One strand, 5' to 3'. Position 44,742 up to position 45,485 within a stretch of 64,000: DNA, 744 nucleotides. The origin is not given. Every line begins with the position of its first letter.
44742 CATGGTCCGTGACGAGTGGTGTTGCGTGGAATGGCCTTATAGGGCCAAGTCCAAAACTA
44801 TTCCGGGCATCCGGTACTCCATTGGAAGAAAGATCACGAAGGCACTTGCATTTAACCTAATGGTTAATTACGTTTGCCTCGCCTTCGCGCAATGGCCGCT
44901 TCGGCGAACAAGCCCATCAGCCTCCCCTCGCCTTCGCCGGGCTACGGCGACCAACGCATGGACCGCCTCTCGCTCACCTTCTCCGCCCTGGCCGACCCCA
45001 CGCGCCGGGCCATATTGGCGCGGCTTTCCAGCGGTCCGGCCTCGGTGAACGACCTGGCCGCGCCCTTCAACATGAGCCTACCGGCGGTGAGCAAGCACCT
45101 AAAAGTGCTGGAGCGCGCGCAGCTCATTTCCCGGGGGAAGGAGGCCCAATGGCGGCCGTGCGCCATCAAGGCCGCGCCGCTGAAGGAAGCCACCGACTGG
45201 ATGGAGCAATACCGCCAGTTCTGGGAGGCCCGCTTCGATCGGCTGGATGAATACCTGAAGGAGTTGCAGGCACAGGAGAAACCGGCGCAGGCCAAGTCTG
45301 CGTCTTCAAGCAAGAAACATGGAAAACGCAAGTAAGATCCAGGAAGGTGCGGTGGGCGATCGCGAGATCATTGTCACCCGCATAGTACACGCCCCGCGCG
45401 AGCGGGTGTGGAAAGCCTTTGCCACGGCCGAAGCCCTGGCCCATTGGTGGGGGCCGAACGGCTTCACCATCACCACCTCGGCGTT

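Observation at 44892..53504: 16-gene ArsR-led array of small ligand-binding folds: candidate chemical-defence (sponge) system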

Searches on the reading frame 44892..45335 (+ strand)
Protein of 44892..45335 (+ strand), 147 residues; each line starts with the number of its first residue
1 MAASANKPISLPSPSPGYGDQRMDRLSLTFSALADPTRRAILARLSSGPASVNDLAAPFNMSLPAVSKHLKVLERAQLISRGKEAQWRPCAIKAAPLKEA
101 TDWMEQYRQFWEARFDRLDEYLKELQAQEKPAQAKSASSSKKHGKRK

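Call 4: search_protein_families(library=pfam, proteins=[window:44892-45335:+], max_evalue=0.01)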
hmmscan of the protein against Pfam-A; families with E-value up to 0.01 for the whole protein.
window:44892-45335:+ (147 aa): 10 families
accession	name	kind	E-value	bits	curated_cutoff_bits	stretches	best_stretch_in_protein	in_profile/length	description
PF12840.13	HTH_20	-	9.9e-14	51.5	27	1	33-79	1-48/51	Helix-turn-helix domain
PF01022.26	HTH_5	-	1.1e-11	44.8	22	1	35-80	1-46/47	Bacterial regulatory protein, arsR family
PF13412.12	HTH_24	-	2.8e-05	24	21.9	1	35-79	2-47/48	Winged helix-turn-helix DNA-binding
PF17782.7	DprA_WH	-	5e-05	23.7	22.9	1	34-81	10-57/61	DprA winged helix domain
PF01047.28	MarR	-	6.8e-05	23.1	24.6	1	47-82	15-50/59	MarR family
PF12802.13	MarR_2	-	7.5e-05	23.3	27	1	40-83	9-54/61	MarR family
PF25212.1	HVO_A0114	-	0.0022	18.2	27.6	1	35-86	21-73/84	HVO_A0114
PF25213.1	HVO_A0261_N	-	0.0038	17.5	35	1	36-82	11-57/86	HVO_A0261 N-terminal domain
PF13545.12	HTH_Crp_2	-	0.0051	17.2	27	1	49-83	22-57/70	Crp-like helix-turn-helix domain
PF21476.4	PF0610-like_N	-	0.0057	17.3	33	0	37-75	2-40/50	PF0610-like, N-terminal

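Call 19: find_homologous_proteins(query=window:44955-45335:+, max_evalue=1e-10)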
Query window:44955-45335:+ (126 aa): 8000 proteins with E <= 1e-10 among 8000 candidates; the best 120 are listed.
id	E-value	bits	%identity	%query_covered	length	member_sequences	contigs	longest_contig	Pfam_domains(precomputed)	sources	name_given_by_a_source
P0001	1.9e-74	265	100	100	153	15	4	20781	PF12840.14,PF01022.27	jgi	-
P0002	7.6e-69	247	94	98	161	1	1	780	PF12840.14,PF01022.27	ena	-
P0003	5.9e-66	238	90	99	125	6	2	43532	PF12840.14,PF01022.27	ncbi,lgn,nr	ncbi:MAG: winged helix-turn-helix transcriptional regulator [Flavobacteriales bacterium]|nr:winged h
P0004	4.3e-65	235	88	99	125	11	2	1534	PF12840.14,PF01022.27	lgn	-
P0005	8.6e-65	234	88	99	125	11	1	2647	PF12840.14,PF01022.27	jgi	jgi:DNA-binding transcriptional ArsR family regulator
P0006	1.3e-64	234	87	99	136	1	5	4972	PF12840.14,PF01022.27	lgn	-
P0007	2.9e-64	232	86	99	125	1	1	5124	PF12840.14,PF01022.27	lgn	-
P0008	3.0e-64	232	88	99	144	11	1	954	PF12840.14,PF17782.8,PF01022.27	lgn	-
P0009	4.7e-64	232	88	99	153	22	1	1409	PF01047.29,PF12840.14,PF01022.27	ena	-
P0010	6.3e-64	231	87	99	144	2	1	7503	PF12840.14,PF17782.8,PF01022.27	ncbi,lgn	-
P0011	7.2e-64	231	87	99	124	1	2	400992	PF12840.14,PF17782.8,PF01022.27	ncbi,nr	ncbi:MAG: metalloregulator ArsR/SmtB family transcription factor [Flavobacteriales bacterium]|nr:win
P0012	8.2e-64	231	87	99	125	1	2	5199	PF12840.14,PF01022.27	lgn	-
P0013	1.3e-63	230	88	97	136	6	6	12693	PF12840.14,PF17782.8,PF01022.27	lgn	-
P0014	1.5e-63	230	87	99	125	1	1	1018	PF12840.14,PF01022.27,PF12802.14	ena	-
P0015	1.5e-63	230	86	99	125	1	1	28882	PF12840.14,PF17782.8,PF01022.27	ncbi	ncbi:MAG: ArsR/SmtB family transcription factor [Flavobacteriales bacterium]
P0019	2.9e-63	229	87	97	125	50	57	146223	PF12840.14,PF17782.8,PF01022.27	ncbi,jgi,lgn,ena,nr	ncbi:MAG: ArsR family transcriptional regulator [Flavobacteriales bacterium]|jgi:DNA-binding transcr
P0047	1.4e-61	224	85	99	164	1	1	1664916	PF12840.14,PF01022.27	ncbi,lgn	-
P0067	9.7e-58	211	80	99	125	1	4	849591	PF12840.14,PF01022.27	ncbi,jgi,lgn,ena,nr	ncbi:MAG: winged helix-turn-helix transcriptional regulator [Flavobacteriales bacterium]|nr:winged h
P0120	7.6e-52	192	74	98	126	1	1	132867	PF12840.14,PF01022.27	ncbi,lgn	ncbi:MAG: metalloregulator ArsR/SmtB family transcription factor [Flavobacteriales bacterium]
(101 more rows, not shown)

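Call 21: find_related_loci(query=A1, collection=genome_contigs, flank=10000)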
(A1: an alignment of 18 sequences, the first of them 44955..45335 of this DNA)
Query A1 (126 aa) in genome_contigs; peptide patterns used: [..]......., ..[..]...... (x = any residue, [..] = any of these).
600 stretches matched a pattern (row limit reached: there are more); 595 encode a relative of the query (tblastn E <= 1e-3); the best 80 are kept; 80 distinct loci.
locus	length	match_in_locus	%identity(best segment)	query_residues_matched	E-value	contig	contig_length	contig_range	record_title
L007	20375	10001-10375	73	1-125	5e-58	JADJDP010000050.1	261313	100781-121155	MAG: Flavobacteriales bacterium isolate Aved_18-Q3-R54-62_MAXAC.228_sub tig01608606-10-2611200, whole genome shotgun seq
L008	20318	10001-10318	84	2-107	2e-56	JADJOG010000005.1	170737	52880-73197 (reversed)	MAG: Flavobacteriales bacterium isolate Fred_18-Q3-R57-64_BAT3C.352 tig00016122-10-1709230, whole genome shotgun sequenc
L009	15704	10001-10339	72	3-126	1e-54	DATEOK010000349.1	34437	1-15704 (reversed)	MAG TPA_asm: Dongiaceae bacterium isolate SMAG_U8993 k141_1787882, whole genome shotgun sequence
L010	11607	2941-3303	69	2-125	2e-53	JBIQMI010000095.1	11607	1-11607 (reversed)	MAG: Cryomorphaceae bacterium isolate mag.29h NODE_1470_length_11607, whole genome shotgun sequence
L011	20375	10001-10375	69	3-125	3e-53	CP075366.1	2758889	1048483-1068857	MAG: Fimbriimonadaceae bacterium isolate ACE_ARM8 chromosome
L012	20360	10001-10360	72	3-121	7e-53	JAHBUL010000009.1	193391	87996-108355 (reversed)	MAG: Flavobacteriales bacterium isolate ACE_BAC32 BAC32_9, whole genome shotgun sequence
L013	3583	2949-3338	65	2-124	5e-53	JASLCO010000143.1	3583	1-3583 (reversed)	MAG: Moraxellaceae bacterium isolate SHSU_advanced.final.170 k67_4374494, whole genome shotgun sequence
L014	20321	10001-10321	76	3-109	2e-52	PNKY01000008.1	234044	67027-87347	MAG: Rhodospirillum sp. isolate PB1.008 PB1_1000035_234044, whole genome shotgun sequence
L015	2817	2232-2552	75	3-109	3e-52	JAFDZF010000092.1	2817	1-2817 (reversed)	MAG: Bacteroidetes bacterium isolate SZAS-76 CK_MAG-21__92__length-2817, whole genome shotgun sequence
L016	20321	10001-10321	75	3-109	4e-52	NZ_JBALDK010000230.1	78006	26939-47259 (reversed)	MAG: Nostoc sp. isolate P1574 bin 1 NODE_36_length_78006_cov_22.688927, whole genome shotgun sequence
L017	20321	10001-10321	75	3-109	9e-52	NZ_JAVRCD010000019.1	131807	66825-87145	MAG: Nostoc sp. DedQUE08 contig_19, whole genome shotgun sequence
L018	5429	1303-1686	66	2-125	8e-52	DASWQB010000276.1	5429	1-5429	MAG TPA_asm: Afipia sp. isolate SMAG_U3482 k141_342201, whole genome shotgun sequence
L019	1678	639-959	75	3-109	5e-53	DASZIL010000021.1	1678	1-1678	MAG TPA_asm: Beijerinckiaceae bacterium isolate SMAG_U6601 k141_5928778, whole genome shotgun sequence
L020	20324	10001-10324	74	3-110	4e-52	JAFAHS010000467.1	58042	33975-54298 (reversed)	MAG: Deltaproteobacteria bacterium isolate CP_BE_BS_27 BE_BS_k147_3345967, whole genome shotgun sequence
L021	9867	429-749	75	3-109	1e-51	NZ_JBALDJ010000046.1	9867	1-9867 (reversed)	MAG: Nostoc sp. isolate P14320 bin 11 NODE_2355_length_9867_cov_30.079001, whole genome shotgun sequence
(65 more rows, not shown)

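Call 27: find_encoding_contigs(protein=P0003, flank=10000, max_places=1)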
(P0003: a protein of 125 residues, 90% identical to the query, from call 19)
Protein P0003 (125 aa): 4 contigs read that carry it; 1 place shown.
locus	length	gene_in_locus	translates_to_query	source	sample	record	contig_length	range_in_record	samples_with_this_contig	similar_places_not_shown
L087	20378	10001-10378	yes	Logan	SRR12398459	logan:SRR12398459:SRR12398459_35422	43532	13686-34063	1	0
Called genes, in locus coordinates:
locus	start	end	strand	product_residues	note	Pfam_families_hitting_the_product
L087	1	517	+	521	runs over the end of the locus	PF13365:Trypsin_2, PF18962:Por_Secre_tail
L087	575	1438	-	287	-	-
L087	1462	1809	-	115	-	PF00037:Fer4, PF12797:Fer4_2 (faint), PF12838:Fer4_7 (weak)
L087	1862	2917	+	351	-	PF05893:LuxC (weak)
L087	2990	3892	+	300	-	PF02899:Phage_int_SAM_1, PF00589:Phage_integrase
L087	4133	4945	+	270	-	PF20009:GEVED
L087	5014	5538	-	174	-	-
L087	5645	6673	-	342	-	-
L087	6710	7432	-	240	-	-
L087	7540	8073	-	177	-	PF18306:LDcluster4, PF03641:Lysine_decarbox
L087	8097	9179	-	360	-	PF00704:Glyco_hydro_18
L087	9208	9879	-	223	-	-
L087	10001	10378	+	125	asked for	PF12840:HTH_20, PF01022:HTH_5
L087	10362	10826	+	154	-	PF10604:Polyketide_cyc2 (weak), PF08327:AHSA1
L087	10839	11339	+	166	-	PF08327:AHSA1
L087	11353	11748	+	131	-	PF12120:Arr-ms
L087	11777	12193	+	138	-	PF10604:Polyketide_cyc2 (weak), PF08327:AHSA1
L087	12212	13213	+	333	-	PF08327:AHSA1, PF08818:DUF1801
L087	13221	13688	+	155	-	PF06445:GyrI-like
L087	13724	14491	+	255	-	PF08713:DNA_alkylation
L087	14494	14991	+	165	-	PF08327:AHSA1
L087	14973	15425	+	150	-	PF00903:Glyoxalase (weak), PF13669:Glyoxalase_4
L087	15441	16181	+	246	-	PF08818:DUF1801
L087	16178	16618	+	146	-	PF10604:Polyketide_cyc2, PF08327:AHSA1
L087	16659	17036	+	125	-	PF13564:DoxX_2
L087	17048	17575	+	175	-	PF10604:Polyketide_cyc2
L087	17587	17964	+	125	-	PF07237:DUF1428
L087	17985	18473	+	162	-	PF08327:AHSA1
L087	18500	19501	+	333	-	PF13248:Zn_ribbon_3 (faint), PF12412:DUF3667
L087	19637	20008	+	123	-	-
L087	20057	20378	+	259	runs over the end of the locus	PF00378:ECH_1, PF16113:ECH_2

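Call 28: find_encoding_contigs(protein=P0011, flank=10000, max_places=1)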
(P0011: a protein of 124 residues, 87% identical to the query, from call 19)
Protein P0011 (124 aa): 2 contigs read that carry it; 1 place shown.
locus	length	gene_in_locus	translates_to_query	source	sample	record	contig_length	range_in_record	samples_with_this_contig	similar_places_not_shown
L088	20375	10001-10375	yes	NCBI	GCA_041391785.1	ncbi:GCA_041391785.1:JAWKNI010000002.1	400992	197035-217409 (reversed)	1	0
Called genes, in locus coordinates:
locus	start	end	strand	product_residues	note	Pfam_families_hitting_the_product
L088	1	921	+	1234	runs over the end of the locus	PF07995:GSDH, PF00801:PKD (weak), PF18911:PKD_4, PF00801:PKD, PF22352:K319L-like_PKD (weak), PF07691:PA14, PF10528:GLEYA (weak)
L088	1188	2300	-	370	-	-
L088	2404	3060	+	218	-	PF01569:PAP2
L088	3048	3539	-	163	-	-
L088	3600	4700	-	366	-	PF23500:DUF7133, PF22807:TrAA12, PF07995:GSDH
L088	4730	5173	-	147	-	PF00582:Usp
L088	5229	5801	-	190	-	-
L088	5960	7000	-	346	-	PF00586:AIRS, PF02769:AIRS_C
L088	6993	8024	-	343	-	PF00581:Rhodanese, PF26341:AAA_SelU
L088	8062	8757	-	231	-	PF13489:Methyltransf_23, PF08241:Methyltransf_11, PF08242:Methyltransf_12, PF13649:Methyltransf_25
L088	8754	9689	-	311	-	PF00535:Glycos_transf_2, PF13641:Glyco_tranf_2_3 (weak)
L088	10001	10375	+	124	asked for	PF12840:HTH_20, PF17782:WHD_DprA (faint), PF01022:HTH_5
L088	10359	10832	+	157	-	PF08327:AHSA1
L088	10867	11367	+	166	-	PF08327:AHSA1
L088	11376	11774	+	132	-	PF12120:Arr-ms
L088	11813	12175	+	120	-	PF08327:AHSA1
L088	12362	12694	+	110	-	PF08327:AHSA1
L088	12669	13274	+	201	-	PF08818:DUF1801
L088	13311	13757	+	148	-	PF06445:GyrI-like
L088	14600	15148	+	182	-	PF28474:DUF8412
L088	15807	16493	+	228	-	PF08327:AHSA1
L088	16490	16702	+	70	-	PF13564:DoxX_2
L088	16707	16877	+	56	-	-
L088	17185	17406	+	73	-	PF10604:Polyketide_cyc2 (weak)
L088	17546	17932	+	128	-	PF08327:AHSA1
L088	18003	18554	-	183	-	PF13302:Acetyltransf_3, PF00583:Acetyltransf_1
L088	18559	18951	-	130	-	PF22036:MoaF_like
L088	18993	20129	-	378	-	PF00756:Esterase (weak), PF10503:Esterase_PHB (weak), PF00326:Peptidase_S9 (weak)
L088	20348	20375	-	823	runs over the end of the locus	PF01326:PPDK_N, PF00391:PEP-utilizers, PF02896:PEP-utilizers_C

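Call 29: find_encoding_contigs(protein=P0047, flank=10000, max_places=1)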
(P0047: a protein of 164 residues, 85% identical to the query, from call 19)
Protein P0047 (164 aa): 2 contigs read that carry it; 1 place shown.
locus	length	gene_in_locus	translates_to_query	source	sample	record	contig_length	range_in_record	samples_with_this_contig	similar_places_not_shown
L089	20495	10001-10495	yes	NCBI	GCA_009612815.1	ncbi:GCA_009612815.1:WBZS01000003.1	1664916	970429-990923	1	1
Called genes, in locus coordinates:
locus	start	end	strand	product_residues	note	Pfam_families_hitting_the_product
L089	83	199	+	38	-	-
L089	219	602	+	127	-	PF00072:Response_reg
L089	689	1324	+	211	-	PF05974:DUF892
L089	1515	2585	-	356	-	-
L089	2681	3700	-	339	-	PF00154:RecA_N, PF06745:ATPase (weak), PF08423:Rad51, PF21096:RecA_C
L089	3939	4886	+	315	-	PF02899:Phage_int_SAM_1, PF13495:Phage_int_SAM_4 (weak), PF00589:Phage_integrase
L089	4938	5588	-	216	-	-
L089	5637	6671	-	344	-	-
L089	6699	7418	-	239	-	-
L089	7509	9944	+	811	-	PF01433:Peptidase_M1, PF18962:Por_Secre_tail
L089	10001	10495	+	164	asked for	PF12840:HTH_20, PF01022:HTH_5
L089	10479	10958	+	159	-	PF08327:AHSA1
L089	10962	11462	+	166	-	PF08327:AHSA1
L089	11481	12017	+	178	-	PF08327:AHSA1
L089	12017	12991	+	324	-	PF08327:AHSA1, PF08818:DUF1801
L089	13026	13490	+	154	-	PF06445:GyrI-like, PF14526:Cass2 (weak)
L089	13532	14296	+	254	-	PF08713:DNA_alkylation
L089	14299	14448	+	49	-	PF14117:DUF4287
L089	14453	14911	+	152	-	PF10604:Polyketide_cyc2 (weak), PF08327:AHSA1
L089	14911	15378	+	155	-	PF08327:AHSA1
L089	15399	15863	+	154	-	PF00903:Glyoxalase (weak), PF13669:Glyoxalase_4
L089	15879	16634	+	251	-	PF08818:DUF1801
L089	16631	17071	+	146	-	PF10604:Polyketide_cyc2, PF08327:AHSA1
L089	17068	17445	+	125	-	PF13564:DoxX_2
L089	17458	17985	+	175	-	PF10604:Polyketide_cyc2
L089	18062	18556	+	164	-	PF08327:AHSA1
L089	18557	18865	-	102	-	-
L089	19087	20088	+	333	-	-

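Call 30: find_encoding_contigs(protein=P0019, flank=10000, max_places=1)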
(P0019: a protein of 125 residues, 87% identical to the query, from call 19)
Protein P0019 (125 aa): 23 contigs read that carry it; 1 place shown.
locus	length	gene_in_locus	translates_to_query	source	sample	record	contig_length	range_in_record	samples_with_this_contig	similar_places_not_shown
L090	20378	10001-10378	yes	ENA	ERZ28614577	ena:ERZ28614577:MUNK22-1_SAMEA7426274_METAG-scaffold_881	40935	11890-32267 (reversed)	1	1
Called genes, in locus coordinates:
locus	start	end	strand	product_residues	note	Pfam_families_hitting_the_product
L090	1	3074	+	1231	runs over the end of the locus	PF07995:GSDH, PF00801:PKD, PF18911:PKD_4, PF22352:K319L-like_PKD (weak), PF18911:PKD_4, PF00801:PKD, PF07691:PA14, PF10528:GLEYA, +3 more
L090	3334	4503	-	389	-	-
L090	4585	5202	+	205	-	PF01569:PAP2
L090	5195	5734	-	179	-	-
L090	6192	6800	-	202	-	-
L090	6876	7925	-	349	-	PF00586:AIRS, PF02769:AIRS_C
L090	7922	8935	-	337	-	PF00581:Rhodanese, PF26341:AAA_SelU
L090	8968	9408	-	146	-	PF02566:OsmC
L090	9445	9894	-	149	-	PF00582:Usp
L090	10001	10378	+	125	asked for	PF12840:HTH_20, PF17782:WHD_DprA (faint), PF01022:HTH_5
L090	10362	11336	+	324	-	PF10604:Polyketide_cyc2 (faint), PF08327:AHSA1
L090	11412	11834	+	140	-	PF08327:AHSA1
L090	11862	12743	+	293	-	PF00561:Abhydrolase_1, PF12146:Hydrolase_4, PF12697:Abhydrolase_6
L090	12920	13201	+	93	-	-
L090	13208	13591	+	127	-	PF08818:DUF1801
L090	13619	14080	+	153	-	PF06445:GyrI-like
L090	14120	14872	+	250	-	PF08713:DNA_alkylation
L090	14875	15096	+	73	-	PF14117:DUF4287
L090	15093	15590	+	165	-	PF08327:AHSA1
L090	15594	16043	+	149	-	-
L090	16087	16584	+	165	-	PF06983:3-dmu-9_3-mt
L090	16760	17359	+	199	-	PF28474:DUF8412, PF13376:OmdA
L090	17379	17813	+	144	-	PF08818:DUF1801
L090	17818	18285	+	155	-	PF10604:Polyketide_cyc2, PF08327:AHSA1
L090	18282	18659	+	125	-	PF13564:DoxX_2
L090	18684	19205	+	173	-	PF10604:Polyketide_cyc2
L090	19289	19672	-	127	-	PF00903:Glyoxalase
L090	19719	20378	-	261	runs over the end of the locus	PF20240:DUF6597, PF00165:HTH_AraC (faint), PF12833:HTH_18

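Call 31: find_encoding_contigs(protein=P0067, flank=10000, max_places=1)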
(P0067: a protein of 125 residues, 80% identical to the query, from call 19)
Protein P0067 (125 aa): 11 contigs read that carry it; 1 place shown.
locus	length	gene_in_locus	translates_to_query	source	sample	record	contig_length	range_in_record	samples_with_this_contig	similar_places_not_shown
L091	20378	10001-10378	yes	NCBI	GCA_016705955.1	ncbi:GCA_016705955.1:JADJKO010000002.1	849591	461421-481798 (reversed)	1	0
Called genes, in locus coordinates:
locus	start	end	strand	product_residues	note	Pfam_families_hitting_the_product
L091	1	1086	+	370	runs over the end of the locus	PF28495:TMEM260_2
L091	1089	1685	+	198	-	PF04542:Sigma70_r2, PF08281:Sigma70_r4_2, PF04545:Sigma70_r4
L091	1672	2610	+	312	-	-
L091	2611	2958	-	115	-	-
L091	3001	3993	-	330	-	PF01112:Asparaginase_2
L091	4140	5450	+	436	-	PF07690:MFS_1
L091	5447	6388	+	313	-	PF00480:ROK, PF03309:Pan_kinase (weak)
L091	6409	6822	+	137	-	PF13366:PDDEXK_3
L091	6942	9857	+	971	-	PF17678:Glyco_hydro_92N, PF07971:Glyco_hydro_92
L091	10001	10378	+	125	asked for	PF12840:HTH_20, PF01022:HTH_5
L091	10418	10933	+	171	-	PF08327:AHSA1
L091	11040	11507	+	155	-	PF06445:GyrI-like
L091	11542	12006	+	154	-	PF08327:AHSA1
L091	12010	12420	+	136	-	PF22677:Ble-like_N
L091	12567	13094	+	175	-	PF10604:Polyketide_cyc2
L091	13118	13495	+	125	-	PF13564:DoxX_2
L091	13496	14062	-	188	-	-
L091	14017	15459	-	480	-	-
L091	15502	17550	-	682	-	-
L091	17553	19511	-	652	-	-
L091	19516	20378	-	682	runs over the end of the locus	PF17164:DUF5122 (weak)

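Call 32: find_encoding_contigs(protein=P0120, flank=10000, max_places=1)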
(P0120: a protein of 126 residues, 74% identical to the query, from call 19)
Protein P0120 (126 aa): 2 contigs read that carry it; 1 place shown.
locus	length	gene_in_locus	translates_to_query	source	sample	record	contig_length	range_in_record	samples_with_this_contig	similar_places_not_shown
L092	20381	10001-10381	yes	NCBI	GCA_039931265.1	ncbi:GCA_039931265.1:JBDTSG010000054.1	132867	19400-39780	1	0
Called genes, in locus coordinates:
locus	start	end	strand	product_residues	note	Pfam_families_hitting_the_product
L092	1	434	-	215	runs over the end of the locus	PF00072:Response_reg, PF00196:GerE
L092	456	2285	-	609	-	PF13424:TPR_12 (faint), PF13581:HATPase_c_2 (faint), PF07730:HisKA_3, PF02518:HATPase_c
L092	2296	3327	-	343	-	PF00899:ThiF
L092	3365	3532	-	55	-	-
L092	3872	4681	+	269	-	PF20009:GEVED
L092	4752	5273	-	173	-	PF13620:CarboxypepD_reg (weak)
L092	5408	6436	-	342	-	-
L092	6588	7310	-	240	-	-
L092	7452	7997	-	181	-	PF18306:LDcluster4, PF03641:Lysine_decarbox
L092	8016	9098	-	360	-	PF00704:Glyco_hydro_18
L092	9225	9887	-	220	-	-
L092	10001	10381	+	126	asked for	PF01022:HTH_5, PF12840:HTH_20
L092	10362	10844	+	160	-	PF10604:Polyketide_cyc2 (weak), PF08327:AHSA1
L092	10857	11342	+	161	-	PF10604:Polyketide_cyc2, PF08327:AHSA1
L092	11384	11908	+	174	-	PF08327:AHSA1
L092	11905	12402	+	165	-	PF08327:AHSA1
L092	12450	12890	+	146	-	PF08327:AHSA1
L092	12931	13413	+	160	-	PF08327:AHSA1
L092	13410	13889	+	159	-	PF08327:AHSA1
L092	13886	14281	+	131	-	-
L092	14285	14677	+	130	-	PF08818:DUF1801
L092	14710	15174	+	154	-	PF06445:GyrI-like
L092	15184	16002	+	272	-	PF08713:DNA_alkylation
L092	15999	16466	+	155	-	PF08327:AHSA1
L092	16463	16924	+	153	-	PF08327:AHSA1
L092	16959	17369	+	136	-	PF22677:Ble-like_N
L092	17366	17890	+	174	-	PF08327:AHSA1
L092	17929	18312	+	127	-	PF13564:DoxX_2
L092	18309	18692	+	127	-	PF08818:DUF1801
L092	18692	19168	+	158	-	PF10604:Polyketide_cyc2, PF08327:AHSA1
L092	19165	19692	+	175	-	PF10604:Polyketide_cyc2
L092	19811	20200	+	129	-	PF20409:SnoaL_5, PF12680:SnoaL_2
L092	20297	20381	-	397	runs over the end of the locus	-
